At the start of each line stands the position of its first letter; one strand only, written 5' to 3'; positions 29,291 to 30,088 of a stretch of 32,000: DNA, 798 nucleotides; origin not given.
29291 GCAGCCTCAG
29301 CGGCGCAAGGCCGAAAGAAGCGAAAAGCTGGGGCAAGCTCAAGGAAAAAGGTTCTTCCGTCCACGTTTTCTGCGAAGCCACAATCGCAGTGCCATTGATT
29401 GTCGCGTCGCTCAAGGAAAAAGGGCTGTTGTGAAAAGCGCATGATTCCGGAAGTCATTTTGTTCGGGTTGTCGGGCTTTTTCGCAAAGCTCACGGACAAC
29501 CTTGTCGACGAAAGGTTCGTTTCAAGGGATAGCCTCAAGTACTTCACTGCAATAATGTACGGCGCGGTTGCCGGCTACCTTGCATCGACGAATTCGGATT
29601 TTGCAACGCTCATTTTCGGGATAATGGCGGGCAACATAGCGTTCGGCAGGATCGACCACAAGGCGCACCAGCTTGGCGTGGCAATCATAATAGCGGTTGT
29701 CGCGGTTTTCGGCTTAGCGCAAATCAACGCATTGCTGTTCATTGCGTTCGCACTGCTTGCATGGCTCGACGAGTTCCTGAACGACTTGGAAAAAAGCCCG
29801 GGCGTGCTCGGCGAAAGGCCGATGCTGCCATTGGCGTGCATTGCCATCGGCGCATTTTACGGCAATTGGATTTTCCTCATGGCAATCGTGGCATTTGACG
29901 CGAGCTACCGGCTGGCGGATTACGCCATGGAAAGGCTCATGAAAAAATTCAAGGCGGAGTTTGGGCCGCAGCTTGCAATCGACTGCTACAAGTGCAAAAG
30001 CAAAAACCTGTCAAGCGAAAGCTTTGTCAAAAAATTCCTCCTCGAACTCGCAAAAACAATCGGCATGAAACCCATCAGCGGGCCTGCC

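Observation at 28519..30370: AdoMet-decarboxylase domain fused to a ~160-aa polytopic membrane domain, immediately downstream of deoxyhypusine synthase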

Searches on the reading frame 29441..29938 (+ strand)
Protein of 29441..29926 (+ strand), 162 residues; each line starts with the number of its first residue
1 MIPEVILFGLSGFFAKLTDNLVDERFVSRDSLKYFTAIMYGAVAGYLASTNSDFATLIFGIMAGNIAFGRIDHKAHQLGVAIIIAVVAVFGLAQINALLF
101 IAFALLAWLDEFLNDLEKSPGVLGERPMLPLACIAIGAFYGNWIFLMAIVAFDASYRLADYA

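Call 3: search_protein_families(library=pfam, proteins=[window:29441-29926:+], max_evalue=1)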
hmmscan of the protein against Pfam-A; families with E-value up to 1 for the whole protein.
window:29441-29926:+ (162 aa): 0 families

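Call 4: search_protein_families(library=ncbifam, proteins=[window:29441-29926:+], max_evalue=1)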
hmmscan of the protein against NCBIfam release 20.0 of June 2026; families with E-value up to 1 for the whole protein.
window:29441-29926:+ (162 aa): 0 families

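Call 33: search_protein_representatives(alignment_id=A2)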
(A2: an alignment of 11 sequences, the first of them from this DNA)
Query: 11 sequences, 179 profile positions. Proteins with E-value up to 0.001 (for the whole library): 601; up to 1e-10: 360; up to 1e-30: 65. The best 150 are listed.
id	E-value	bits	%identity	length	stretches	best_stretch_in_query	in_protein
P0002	3.7e-69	248.6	-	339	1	2-178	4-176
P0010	1.5e-67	243.3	-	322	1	2-178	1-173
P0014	2.7e-62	226.2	-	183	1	2-177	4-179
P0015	4.4e-62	225.5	-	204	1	2-179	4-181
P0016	1.6e-61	223.7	-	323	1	1-178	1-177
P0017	1.1e-60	221.0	-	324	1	1-179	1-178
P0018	8.1e-59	214.9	-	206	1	1-176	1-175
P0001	5.2e-58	212.3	-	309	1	1-178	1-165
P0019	4.4e-55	202.7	-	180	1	2-178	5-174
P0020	1.7e-53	197.5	-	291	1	2-178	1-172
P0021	9.2e-53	195.2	-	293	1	4-179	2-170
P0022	1.8e-52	194.2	-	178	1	1-177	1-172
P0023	1.8e-52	194.2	-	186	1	8-178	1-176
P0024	3.3e-49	183.6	-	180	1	3-173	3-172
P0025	5.3e-49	182.9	-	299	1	2-178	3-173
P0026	1.3e-48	181.6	-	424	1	2-173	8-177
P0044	2.8e-39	151.2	-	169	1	2-171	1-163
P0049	1.0e-36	142.9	-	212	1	5-172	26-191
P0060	7.8e-34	133.5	-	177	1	1-174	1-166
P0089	1.0e-28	116.8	-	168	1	2-175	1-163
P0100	2.7e-27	112.2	-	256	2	4-135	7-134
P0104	5.8e-27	111.1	-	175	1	1-176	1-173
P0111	8.6e-27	110.6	-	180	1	2-176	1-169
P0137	5.4e-25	104.7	-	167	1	2-176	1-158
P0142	2.3e-24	102.7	-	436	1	2-177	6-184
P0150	1.0e-22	97.3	-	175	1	6-178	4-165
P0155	2.5e-22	96.0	-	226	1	3-170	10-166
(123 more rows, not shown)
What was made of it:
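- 29441..29938 (+): N-terminal membrane module (residues 1-166). Seven predicted helices, N-terminus outside and C-terminus in the cytoplasm. Member of an undescribed family that is usually stand-alone. 601 representatives at E<=1e-3 (call 33).
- Tried and rejected: The exhaustive search was needed (call 33).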

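Call 34: search_protein_families(library=pfam, proteins=[P0014, P0022, P0044, P0089, P0150, P0026, P0142, P0100, P0155, P0049], max_evalue=1)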
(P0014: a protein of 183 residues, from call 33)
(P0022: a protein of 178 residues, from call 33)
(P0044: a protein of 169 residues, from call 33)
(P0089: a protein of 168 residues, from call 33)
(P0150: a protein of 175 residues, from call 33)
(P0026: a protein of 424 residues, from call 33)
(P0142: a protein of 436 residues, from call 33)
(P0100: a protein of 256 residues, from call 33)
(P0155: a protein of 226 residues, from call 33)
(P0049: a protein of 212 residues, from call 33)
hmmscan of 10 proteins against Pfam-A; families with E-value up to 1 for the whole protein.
P0014 (183 aa): 4 families
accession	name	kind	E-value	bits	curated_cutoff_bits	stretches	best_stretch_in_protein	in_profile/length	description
PF07331.16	TctB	-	0.00044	20.9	29.1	2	96-168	33-99/137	Tripartite tricarboxylate transporter TctB family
PF03706.18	LPG_synthase_TM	-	0.0023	17.9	33.4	1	49-165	113-230/302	Lysylphosphatidylglycerol synthase TM region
PF11833.13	CPP1-like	-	0.22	11.6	28.4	1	37-93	96-152/196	Protein CHAPERONE-LIKE PROTEIN OF POR1-like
PF08525.16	OapA_N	-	0.77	10.2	20.7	1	77-92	7-22/28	Opacity-associated protein A N-terminal motif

P0022 (178 aa): 2 families
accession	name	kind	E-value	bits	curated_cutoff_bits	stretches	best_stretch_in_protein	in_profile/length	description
PF06687.17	SUR7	-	0.036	14.2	29.6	1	2-92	117-196/201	SUR7/PalI family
PF13886.12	TM7S3_TM198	-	0.16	12.1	29.2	1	4-101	28-123/199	TM7S3/TM198-like domain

P0044 (169 aa): 0 families

P0089 (168 aa): 2 families
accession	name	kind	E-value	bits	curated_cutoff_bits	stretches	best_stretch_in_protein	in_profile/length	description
PF09605.15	Trep_Strep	-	0.0073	16.8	28.7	1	38-149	63-175/185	Hypothetical bacterial integral membrane protein (Trep_Strep)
PF24661.1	DUF7649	-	0.65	10.6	27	1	40-105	16-81/85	Domain of unknown function (DUF7649)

P0150 (175 aa): 1 family
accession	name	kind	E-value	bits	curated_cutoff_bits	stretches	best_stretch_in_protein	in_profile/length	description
PF13515.12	FUSC_2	-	0.74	10.4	25.6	1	25-87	32-93/126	Fusaric acid resistance protein-like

P0026 (424 aa): 1 family
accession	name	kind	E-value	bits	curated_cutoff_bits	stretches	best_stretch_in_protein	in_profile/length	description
PF02675.21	AdoMet_dc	-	1.9e-24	86.5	25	1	196-305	3-107/107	S-adenosylmethionine decarboxylase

P0142 (436 aa): 2 families
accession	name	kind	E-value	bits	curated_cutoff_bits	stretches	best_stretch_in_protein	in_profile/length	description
PF00491.26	Arginase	-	6.4e-28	98.4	22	1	232-417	65-259/280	Arginase family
PF22750.1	Sol_i_2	-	0.34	11.4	26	0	371-406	34-69/90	Ant venom allergen Sol i 2 family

P0100 (256 aa): 0 families

P0155 (226 aa): 5 families
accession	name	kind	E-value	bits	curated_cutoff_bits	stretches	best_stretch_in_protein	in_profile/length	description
PF06912.16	DUF1275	-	0.00044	20.6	25.4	1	13-75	127-191/193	Protein of unknown function (DUF1275)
PF06496.16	DUF1097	-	0.005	17.5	24.6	1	41-113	49-127/142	Protein of unknown function (DUF1097)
PF15048.11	OSTbeta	-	0.11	13.1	27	1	152-203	34-85/122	Organic solute transporter subunit beta protein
PF16212.11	PhoLip_ATPase_C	-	0.2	11.8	28.3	1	41-97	178-237/251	Phospholipid-translocating P-type ATPase C-terminal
PF07168.17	Ureide_permease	-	0.32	10.2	27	1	155-220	104-170/359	Ureide permease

P0049 (212 aa): 1 family
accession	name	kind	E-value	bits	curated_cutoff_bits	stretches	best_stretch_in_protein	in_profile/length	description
PF09796.14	QCR10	-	0.53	10.8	27.5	0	64-89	5-30/63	Ubiquinol-cytochrome-c reductase complex subunit (QCR10)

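Call 36: find_homologous_proteins(query=A2, max_evalue=0.001)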
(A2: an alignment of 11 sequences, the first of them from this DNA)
Query A2 (11 sequences) (166 aa, profile of the alignment): 4 proteins with E <= 0.001 among 8000 candidates.
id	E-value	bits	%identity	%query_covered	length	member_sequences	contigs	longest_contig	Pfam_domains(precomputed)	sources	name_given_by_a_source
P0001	1.6e-57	212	97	100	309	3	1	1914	PF02675.22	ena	-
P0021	2.9e-52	195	29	98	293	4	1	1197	PF02675.22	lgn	-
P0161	5.8e-51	191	33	77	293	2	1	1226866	PF02675.22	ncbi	-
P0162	1.9e-42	163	35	90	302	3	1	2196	PF02675.22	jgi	-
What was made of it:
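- Tried and rejected: Word-indexed search with the N-domain profile returned only 4 hits (call 36).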

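Call 38: find_encoding_contigs(protein=P0142, flank=8000, max_places=3)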
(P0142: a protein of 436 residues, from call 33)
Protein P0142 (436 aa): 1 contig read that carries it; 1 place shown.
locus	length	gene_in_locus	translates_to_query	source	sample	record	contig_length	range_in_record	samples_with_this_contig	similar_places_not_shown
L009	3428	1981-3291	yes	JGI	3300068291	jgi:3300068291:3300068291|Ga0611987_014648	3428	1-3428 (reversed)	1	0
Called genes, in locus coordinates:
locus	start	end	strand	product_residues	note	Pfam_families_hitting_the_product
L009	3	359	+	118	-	PF04204:HTS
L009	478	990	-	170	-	PF11969:DcpS_C, PF01230:HIT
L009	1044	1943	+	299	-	PF01916:DS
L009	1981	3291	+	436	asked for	PF00491:Arginase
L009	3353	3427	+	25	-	?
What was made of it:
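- Fusion to an agmatinase-family domain in L009 (call 38).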

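Call 39: find_encoding_contigs(protein=P0014, flank=8000, max_places=3)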
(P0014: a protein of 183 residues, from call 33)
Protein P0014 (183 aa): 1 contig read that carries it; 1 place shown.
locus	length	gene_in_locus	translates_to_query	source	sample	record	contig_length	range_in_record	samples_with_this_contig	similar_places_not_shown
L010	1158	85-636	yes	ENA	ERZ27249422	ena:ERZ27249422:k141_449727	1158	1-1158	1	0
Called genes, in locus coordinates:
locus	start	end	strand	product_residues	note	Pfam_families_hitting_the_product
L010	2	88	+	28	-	?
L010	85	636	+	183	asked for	-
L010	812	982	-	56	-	PF03911:Sec61_beta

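Call 45: find_related_loci(query=A2, collection=genome_contigs, flank=6000)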
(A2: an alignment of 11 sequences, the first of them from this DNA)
Query A2 (166 aa) in genome_contigs; peptide patterns used: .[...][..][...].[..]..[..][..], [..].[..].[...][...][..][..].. (x = any residue, [..] = any of these).
186 stretches matched a pattern; 13 encode a relative of the query (tblastn E <= 1e-3); 13 distinct loci.
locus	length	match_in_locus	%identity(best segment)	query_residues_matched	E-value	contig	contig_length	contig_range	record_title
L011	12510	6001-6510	45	6-166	2e-40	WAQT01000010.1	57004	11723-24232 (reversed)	MAG: Candidatus Aenigmatarchaeota archaeon isolate S146_145_esom k151_20920, whole genome shotgun sequence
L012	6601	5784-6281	39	11-163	1e-28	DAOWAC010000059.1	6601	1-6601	MAG TPA_asm: Chloroflexota bacterium isolate CSMAG_1825 CSMAG_1825_k141_2901439_length_6601_cov_10.0000, whole genome sh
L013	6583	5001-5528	38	1-163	1e-27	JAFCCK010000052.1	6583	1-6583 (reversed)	MAG: Candidatus Iainarchaeum archaeon isolate AB_3033_Bin_158 AB_3033_Bin_158_scaffold_22081, whole genome shotgun seque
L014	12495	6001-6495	41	12-163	9e-27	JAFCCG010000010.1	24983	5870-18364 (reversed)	MAG: Chloroflexi bacterium isolate AB_1215_Bin_59 AB_1215_Bin_59.fna_scaffold_1722, whole genome shotgun sequence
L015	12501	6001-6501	40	10-163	1e-25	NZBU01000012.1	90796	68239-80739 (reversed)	MAG: Candidatus Iainarchaeum archaeon isolate ARS1307 MHASMcontig_221784, whole genome shotgun sequence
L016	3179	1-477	40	18-163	1e-25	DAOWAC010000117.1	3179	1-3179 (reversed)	MAG TPA_asm: Chloroflexota bacterium isolate CSMAG_1825 CSMAG_1825_k141_5102927_length_3179_cov_8.0000, whole genome sho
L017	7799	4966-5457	37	10-166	3e-25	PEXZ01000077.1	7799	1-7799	MAG: Candidatus Micrarchaeota archaeon CG08_land_8_20_14_0_20_59_11 CG08_land_8_20_14_0.20_scaffold_7523_c, whole genome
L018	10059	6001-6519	37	1-163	7e-25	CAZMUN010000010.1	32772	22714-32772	MAG TPA_asm: uncultured archaeon isolate SRP141376_co2_350 genome assembly, contig: NODE_2966_length_32772_cov_5.143809,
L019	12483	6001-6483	35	10-161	2e-24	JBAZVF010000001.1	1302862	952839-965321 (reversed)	MAG: Candidatus Micrarchaeia archaeon isolate SO_2017_GW1_246 NODE_5_length_1302862_cov_2.983931_OW334_2017, whole genom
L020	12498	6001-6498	42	11-163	4e-22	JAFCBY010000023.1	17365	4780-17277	Candidatus Falkowbacteria bacterium isolate AB_1215_Bin_116 AB_1215_Bin_116.fna_scaffold_6823, whole genome shotgun sequ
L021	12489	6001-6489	30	11-166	2e-16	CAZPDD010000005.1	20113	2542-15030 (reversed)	MAG TPA_asm: Candidatus Micrarchaeota archaeon isolate SRP193066_co2_431 genome assembly, contig: NODE_1428_length_20113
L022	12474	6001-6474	26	10-158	9e-13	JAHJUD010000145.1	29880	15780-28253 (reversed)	MAG: Candidatus Micrarchaeota archaeon isolate OS_PC_MetaG.mb.82 OS_PC_MetaG.mb.82_k141_618582, whole genome shotgun seq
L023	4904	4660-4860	46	12-77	1e-11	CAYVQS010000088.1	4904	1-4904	MAG TPA_asm: Candidatus Micrarchaeota archaeon isolate SRP062349_co5_86 genome assembly, contig: NODE_13211_length_4904_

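Call 47: predict_structure(alignment_id=A2)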
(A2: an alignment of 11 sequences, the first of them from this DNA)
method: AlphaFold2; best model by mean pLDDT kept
length: 166 residues; sequences in the alignment: 11
mean_pLDDT: 89.4   pTM: 0.85
mean pLDDT of the five models: 89.4, 89.0, 88.7, 85.9, 85.4
residues with pLDDT >= 90: 115; 70-90: 36; 50-70: 10; < 50: 5
segments of 3 or more residues with pLDDT < 50: 119-123
pLDDT, mean of each block of 10 residues (from residue 1): 91 94 76 96 98 96 93 95 98 97 93 71 63 88 91 92 86
secondary structure, 60 per line:
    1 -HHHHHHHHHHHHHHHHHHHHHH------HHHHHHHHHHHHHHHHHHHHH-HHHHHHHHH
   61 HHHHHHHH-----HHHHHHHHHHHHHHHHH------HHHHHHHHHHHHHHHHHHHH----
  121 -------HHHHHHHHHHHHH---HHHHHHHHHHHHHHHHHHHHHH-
elements in order: H2-23 H30-50 H52-68 H74-90 H97-116 H128-140 H144-165
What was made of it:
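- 29441..29938 (+): AF2 pLDDT 89, pTM 0.85 (call 47).
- Checked: The N-domain model has pLDDT 89 and pTM 0.85 (call 47).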

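Call 51: fold_search(model_id=the predicted structure, library=pdb)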
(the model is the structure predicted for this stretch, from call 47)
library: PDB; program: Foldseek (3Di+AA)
matches with E <= 10: 155; with E <= 0.001: 0
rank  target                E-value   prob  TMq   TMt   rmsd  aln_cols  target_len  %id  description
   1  6m97                  1.3e+00  0.14  0.27  0.22  18.6       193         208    8  Crystal structure of the high-affinity copper transporter Ctr1 (released 2019-04-03)
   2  8rql_R                1.3e+00  0.08  0.19  0.13  18.4       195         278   14  TAS2R14 receptor bound to flufenamic acid and gustducin (released 2024-11-27)
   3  6nc6_A                1.5e+00  0.15  0.29  0.14  13.6       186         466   13  Lipid II flippase MurJ, inward closed conformation (released 2019-04-17)
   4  6bqh                  1.5e+00  0.08  0.19  0.11  17.9       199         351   12  Crystal structure of 5-HT2C in complex with ritanserin (released 2018-02-14)
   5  8yn9_R                1.6e+00  0.06  0.18  0.13  18.1       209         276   14  Cryo-EM structure of histamine H4 receptor in complex with histamine and Gi (released 2024-10-09)
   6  6z10_A                1.6e+00  0.05  0.17  0.12  18.8       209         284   13  Crystal structure of a humanized (K18E, K269N) rat succinate receptor SUCNR1 (GPR91) in complex with a nanobody and an (released 2020-09-16)
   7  4o6y_B                1.7e+00  0.10  0.23  0.19  13.7       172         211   14  Crystal Structure of Cytochrome b561 (released 2014-02-05)
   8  5vrg                  1.7e+00  0.10  0.24  0.09  16.7       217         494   13  Structural insights into lipoprotein N-acylation by Escherichia coli apolipoprotein N-acyltransferase (released 2017-07-12)
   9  6e9x_A                1.8e+00  0.14  0.26  0.26  12.4       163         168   12  DHF91 filament (released 2018-11-21)
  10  9u6s_N                1.8e+00  0.08  0.21  0.14  16.6       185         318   16  Cryo-EM structure of the Vo domain of V/A-ATPase in liposomes under no pmf condition,state3 (released 2026-03-25)
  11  7yfc_R                2.0e+00  0.07  0.20  0.14  18.6       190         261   15  Cryo-EM structure of the histamine-bound histamine H4 receptor and Gq complex (released 2023-10-25)
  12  9bz4_B                2.0e+00  0.03  0.13  0.07  20.9       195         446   11  Crystal structure of the C2 and GAP domains of human p120RasGAP (released 2025-01-22)
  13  7w7r_B                2.1e+00  0.08  0.23  0.19  17.0       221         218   10  High resolution structure of a fish aquaporin reveals a novel extracellular fold. (released 2022-10-12)
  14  4ami_A                2.3e+00  0.06  0.20  0.13  17.8       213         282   12  Turkey beta1 adrenergic receptor with stabilising mutations and bound biased agonist bucindolol (released 2012-05-23)
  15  6zka_J                2.4e+00  0.06  0.21  0.21  18.9       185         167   13  Membrane domain of open complex I during turnover (released 2020-10-07)
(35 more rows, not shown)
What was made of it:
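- On Known membrane protein families (Pfam-A, NCBIfam, PDB folds) for the N-terminal module: Best Foldseek PDB hit has E 1.3 and TM <0.3 (call 51).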

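Call 55: find_related_loci(query=A2, collection=metagenome_contigs, flank=5000)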
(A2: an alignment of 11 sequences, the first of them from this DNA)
Query A2 (166 aa) in metagenome_contigs; peptide patterns used: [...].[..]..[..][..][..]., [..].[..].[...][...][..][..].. (x = any residue, [..] = any of these).
462 stretches matched a pattern; 9 encode a relative of the query (tblastn E <= 1e-3); 9 distinct loci.
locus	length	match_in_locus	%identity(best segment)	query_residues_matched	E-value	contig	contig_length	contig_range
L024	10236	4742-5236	42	12-163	9e-32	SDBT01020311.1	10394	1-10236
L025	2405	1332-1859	38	1-163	3e-31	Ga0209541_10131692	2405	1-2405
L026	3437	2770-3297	40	1-163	7e-31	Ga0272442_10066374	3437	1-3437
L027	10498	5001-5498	38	10-163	1e-29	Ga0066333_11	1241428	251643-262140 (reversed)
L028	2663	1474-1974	40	10-163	5e-26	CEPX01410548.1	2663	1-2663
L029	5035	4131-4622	37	10-166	1e-25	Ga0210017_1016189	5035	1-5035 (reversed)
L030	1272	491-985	34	12-163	6e-20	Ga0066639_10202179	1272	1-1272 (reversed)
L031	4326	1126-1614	33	10-164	6e-18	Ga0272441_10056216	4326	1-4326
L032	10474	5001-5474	26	10-158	4e-13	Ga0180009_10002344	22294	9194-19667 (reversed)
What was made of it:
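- Tried and rejected: With A2 it gave 13 genome loci and 9 metagenome loci (calls 45, 55).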

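Call 57: find_encoding_contigs(protein=P0104, flank=6000, max_places=3)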
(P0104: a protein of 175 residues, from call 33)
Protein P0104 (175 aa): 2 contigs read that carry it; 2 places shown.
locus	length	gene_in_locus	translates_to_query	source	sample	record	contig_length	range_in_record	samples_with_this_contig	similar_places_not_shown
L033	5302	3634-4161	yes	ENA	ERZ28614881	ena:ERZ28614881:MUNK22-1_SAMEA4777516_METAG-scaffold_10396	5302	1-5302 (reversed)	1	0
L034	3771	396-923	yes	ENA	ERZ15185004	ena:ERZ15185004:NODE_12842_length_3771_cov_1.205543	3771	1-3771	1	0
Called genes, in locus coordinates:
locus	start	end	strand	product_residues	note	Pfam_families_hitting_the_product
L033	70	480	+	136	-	-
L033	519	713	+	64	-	-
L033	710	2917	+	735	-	PF00122:E1-E2_ATPase, PF00702:Hydrolase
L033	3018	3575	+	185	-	PF00293:NUDIX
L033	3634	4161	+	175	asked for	-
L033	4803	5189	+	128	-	-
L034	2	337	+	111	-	?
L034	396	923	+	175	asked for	-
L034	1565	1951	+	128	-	-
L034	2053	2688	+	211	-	-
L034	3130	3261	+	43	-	-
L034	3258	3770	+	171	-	?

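Call 58: find_encoding_contigs(protein=P0150, flank=6000, max_places=3)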
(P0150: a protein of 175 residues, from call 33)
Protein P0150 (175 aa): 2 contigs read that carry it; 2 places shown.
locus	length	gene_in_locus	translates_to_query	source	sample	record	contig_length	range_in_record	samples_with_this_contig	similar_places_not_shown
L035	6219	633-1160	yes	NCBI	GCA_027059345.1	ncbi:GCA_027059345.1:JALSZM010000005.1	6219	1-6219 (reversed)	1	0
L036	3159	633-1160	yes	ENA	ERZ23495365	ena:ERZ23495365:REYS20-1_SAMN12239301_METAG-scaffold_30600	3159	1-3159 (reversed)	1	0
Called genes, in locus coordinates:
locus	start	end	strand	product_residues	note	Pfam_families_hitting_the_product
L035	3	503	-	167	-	?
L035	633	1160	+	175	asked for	-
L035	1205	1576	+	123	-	-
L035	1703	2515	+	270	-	-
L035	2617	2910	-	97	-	-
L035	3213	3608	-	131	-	-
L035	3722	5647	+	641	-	-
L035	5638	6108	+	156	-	PF10502:Peptidase_S26 (weak)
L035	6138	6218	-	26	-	?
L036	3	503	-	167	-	?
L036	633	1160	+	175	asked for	-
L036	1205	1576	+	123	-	-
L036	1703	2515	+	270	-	-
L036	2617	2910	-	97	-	-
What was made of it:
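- More distant members of the membrane family are not next to DHS (calls 57, 58).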

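Call 59: find_encoding_contigs(protein=P0060, flank=6000, max_places=3)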
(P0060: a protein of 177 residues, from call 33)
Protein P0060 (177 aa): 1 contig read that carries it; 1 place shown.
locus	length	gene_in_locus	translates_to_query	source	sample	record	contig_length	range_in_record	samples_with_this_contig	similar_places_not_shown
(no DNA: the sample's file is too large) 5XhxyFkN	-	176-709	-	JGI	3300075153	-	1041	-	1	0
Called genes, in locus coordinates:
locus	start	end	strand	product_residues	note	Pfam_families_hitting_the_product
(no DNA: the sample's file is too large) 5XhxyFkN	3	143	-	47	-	?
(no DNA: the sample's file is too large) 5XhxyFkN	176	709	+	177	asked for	-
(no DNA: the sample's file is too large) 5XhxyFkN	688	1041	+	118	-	?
